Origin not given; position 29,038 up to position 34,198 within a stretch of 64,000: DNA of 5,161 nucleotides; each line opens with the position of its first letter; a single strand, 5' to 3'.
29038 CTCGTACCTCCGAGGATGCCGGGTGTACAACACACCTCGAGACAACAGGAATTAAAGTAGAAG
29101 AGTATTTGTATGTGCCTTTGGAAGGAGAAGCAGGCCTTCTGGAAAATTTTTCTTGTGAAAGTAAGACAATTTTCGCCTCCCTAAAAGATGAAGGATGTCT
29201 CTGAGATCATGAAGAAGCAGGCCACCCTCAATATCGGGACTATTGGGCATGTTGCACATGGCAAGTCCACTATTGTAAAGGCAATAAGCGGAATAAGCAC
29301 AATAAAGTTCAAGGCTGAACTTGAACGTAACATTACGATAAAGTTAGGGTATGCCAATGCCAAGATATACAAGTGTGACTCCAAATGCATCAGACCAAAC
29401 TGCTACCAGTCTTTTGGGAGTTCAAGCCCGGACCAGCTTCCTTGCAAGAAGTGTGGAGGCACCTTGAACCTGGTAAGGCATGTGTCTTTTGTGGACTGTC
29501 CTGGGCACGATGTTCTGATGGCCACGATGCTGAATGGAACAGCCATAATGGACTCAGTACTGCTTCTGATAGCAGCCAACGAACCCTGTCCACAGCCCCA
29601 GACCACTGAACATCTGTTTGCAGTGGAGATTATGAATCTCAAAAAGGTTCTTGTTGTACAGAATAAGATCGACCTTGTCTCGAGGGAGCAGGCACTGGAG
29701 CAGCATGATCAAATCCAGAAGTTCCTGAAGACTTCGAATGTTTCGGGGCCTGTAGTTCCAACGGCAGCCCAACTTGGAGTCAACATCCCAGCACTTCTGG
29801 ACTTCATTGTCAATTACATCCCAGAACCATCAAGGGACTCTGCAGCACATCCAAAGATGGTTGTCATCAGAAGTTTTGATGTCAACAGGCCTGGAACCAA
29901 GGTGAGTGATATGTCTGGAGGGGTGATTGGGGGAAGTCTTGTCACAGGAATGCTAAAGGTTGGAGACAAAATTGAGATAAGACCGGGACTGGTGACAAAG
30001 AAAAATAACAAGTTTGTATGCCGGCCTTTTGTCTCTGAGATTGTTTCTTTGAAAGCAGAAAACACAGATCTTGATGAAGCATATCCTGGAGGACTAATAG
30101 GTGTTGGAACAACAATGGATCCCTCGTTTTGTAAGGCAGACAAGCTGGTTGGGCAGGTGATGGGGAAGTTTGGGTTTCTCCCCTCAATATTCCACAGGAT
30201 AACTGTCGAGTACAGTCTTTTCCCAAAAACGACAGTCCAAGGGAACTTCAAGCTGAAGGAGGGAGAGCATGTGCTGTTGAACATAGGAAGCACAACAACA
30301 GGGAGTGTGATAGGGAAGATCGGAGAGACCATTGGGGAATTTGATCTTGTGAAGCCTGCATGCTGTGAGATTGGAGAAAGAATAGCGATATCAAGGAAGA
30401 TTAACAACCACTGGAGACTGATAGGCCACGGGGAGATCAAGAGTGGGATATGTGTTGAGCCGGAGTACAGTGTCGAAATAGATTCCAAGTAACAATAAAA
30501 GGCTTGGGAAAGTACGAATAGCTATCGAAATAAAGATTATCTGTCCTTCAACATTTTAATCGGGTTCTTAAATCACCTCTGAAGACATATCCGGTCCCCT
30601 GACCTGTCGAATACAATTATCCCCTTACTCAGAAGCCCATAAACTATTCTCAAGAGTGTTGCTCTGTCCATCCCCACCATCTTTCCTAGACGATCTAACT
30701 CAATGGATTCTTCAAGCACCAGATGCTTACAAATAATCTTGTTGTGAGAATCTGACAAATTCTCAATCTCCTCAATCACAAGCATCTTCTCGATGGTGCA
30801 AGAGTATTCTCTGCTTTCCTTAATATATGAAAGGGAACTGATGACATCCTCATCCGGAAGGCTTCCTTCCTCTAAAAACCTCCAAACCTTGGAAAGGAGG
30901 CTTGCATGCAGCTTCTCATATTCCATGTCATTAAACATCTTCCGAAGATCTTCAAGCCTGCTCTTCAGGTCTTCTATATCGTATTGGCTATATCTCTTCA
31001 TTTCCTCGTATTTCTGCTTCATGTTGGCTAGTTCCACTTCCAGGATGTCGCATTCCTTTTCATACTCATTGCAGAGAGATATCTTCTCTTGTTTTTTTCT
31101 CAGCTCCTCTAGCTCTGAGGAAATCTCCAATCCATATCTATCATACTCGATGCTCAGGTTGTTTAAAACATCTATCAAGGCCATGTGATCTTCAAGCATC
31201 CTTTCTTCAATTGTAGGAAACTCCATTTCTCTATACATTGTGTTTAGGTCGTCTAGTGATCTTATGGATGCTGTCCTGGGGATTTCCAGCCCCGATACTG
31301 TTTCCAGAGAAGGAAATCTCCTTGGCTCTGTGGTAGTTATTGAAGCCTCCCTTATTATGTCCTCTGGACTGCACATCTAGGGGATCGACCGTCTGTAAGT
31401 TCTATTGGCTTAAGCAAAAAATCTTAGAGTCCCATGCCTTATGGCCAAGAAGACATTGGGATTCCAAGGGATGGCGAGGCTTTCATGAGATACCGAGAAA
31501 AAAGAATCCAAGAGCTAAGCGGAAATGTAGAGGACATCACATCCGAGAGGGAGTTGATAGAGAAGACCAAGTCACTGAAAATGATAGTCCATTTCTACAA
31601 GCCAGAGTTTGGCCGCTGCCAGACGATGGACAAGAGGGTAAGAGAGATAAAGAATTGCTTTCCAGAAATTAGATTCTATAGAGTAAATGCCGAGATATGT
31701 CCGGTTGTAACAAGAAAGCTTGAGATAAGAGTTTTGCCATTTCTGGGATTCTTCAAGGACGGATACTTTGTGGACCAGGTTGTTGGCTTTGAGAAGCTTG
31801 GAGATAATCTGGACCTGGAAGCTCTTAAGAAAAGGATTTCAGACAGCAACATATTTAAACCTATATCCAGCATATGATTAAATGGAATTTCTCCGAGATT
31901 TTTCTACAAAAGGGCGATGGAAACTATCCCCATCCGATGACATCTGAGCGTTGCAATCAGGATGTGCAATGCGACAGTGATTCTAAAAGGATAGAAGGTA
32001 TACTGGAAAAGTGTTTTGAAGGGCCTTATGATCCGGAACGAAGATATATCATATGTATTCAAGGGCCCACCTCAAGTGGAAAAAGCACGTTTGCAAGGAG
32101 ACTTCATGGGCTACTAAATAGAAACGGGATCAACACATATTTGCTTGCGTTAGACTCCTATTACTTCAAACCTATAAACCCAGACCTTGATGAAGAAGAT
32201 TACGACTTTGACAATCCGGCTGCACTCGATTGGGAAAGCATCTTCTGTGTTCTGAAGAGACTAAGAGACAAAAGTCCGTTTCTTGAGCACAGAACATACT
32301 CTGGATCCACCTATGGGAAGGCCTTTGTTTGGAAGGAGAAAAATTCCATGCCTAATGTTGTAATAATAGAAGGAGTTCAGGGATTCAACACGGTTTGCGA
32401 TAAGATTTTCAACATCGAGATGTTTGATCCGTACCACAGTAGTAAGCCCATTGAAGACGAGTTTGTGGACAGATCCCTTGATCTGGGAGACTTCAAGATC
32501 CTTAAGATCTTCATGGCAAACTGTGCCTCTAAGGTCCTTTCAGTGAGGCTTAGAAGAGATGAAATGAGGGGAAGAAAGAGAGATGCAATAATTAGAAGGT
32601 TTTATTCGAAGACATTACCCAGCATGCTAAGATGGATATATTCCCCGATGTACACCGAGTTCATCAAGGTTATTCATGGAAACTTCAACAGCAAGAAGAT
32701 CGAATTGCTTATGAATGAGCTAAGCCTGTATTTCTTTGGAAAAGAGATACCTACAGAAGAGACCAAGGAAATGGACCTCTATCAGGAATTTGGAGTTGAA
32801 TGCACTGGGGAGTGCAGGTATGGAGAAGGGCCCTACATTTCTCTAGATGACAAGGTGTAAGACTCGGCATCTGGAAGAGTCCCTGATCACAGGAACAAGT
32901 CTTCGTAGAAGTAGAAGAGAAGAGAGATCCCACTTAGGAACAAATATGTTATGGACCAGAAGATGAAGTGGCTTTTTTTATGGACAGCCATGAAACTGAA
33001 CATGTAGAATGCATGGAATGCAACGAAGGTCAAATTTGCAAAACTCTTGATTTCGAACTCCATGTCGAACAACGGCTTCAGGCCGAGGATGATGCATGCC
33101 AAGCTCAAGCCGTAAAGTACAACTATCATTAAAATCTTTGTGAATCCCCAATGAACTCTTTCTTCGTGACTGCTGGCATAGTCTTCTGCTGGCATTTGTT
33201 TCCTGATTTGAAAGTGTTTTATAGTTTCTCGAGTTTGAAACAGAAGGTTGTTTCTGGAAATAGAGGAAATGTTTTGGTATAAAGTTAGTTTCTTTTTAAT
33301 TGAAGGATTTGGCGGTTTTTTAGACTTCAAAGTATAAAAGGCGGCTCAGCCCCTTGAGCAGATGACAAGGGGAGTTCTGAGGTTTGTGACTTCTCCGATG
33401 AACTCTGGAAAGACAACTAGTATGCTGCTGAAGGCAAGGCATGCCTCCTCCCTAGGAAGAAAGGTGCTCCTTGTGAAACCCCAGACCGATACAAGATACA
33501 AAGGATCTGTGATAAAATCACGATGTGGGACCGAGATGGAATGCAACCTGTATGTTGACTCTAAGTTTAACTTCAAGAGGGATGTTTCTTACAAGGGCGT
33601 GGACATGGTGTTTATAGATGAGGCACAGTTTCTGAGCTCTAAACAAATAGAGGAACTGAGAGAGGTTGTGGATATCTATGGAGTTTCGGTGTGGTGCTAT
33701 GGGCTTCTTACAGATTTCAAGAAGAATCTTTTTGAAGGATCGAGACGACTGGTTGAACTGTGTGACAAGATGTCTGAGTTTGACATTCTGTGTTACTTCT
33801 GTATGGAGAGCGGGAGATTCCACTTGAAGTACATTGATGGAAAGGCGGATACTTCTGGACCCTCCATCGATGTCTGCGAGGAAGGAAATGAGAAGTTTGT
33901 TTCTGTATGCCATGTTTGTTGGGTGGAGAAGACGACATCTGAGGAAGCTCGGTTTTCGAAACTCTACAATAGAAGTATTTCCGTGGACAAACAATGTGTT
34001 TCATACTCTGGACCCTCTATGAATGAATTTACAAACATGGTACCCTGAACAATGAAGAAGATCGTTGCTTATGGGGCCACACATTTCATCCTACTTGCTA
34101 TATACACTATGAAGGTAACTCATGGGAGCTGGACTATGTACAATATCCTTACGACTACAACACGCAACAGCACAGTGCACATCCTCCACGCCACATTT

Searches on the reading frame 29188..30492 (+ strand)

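Call 59: search_protein_families(library=pfam, proteins=[window:29188-30492:+], max_evalue=0.0001)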
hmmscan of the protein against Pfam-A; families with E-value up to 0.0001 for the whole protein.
window:29188-30492:+ (434 aa): 3 families
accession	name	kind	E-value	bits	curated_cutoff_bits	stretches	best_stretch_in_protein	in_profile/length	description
PF00009.33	GTP_EFTU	-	5.9e-28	98.2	26.5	1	13-212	3-187/188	Elongation factor Tu GTP binding domain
PF09173.17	eIF2_C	-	5e-24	84.7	22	1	337-417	2-86/86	Initiation factor eIF2 gamma, C terminal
PF03144.31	GTP_EFTU_D2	-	1.6e-10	41.7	30.3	1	244-312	1-62/73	Elongation factor Tu domain 2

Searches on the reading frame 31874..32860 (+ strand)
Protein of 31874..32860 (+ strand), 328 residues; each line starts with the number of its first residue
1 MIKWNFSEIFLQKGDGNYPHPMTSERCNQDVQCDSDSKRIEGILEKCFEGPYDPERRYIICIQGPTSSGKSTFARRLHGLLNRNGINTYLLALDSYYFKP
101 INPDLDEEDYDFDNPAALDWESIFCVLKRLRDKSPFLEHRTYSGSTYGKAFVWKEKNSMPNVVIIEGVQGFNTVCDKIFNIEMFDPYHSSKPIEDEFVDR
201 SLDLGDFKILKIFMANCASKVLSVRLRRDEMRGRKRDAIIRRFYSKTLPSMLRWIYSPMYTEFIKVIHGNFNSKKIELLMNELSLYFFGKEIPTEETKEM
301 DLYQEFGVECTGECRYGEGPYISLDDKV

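Call 59: search_protein_families(library=pfam, proteins=[window:31874-32860:+], max_evalue=0.0001)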
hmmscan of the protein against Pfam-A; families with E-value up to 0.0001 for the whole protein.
window:31874-32860:+ (328 aa): 1 family
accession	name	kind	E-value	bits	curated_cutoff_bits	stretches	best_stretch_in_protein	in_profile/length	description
PF00485.24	PRK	-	9.8e-12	45.5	22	1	59-171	1-120/196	Phosphoribulokinase / Uridine kinase family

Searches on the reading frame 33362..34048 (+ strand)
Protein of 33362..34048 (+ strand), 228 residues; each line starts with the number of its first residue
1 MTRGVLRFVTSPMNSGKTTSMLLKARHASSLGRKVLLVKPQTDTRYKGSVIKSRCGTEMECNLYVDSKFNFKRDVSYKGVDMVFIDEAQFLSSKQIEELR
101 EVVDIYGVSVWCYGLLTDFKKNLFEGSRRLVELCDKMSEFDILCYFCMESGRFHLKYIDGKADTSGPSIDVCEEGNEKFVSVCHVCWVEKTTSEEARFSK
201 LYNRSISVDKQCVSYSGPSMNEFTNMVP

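Call 59: search_protein_families(library=pfam, proteins=[window:33362-34048:+], max_evalue=0.0001)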
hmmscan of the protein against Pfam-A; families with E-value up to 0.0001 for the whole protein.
window:33362-34048:+ (228 aa): 1 family
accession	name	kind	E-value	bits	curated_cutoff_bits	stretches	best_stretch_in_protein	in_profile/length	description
PF00265.24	TK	-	5.1e-36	124.6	20.6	1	5-187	2-176/176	Thymidine kinase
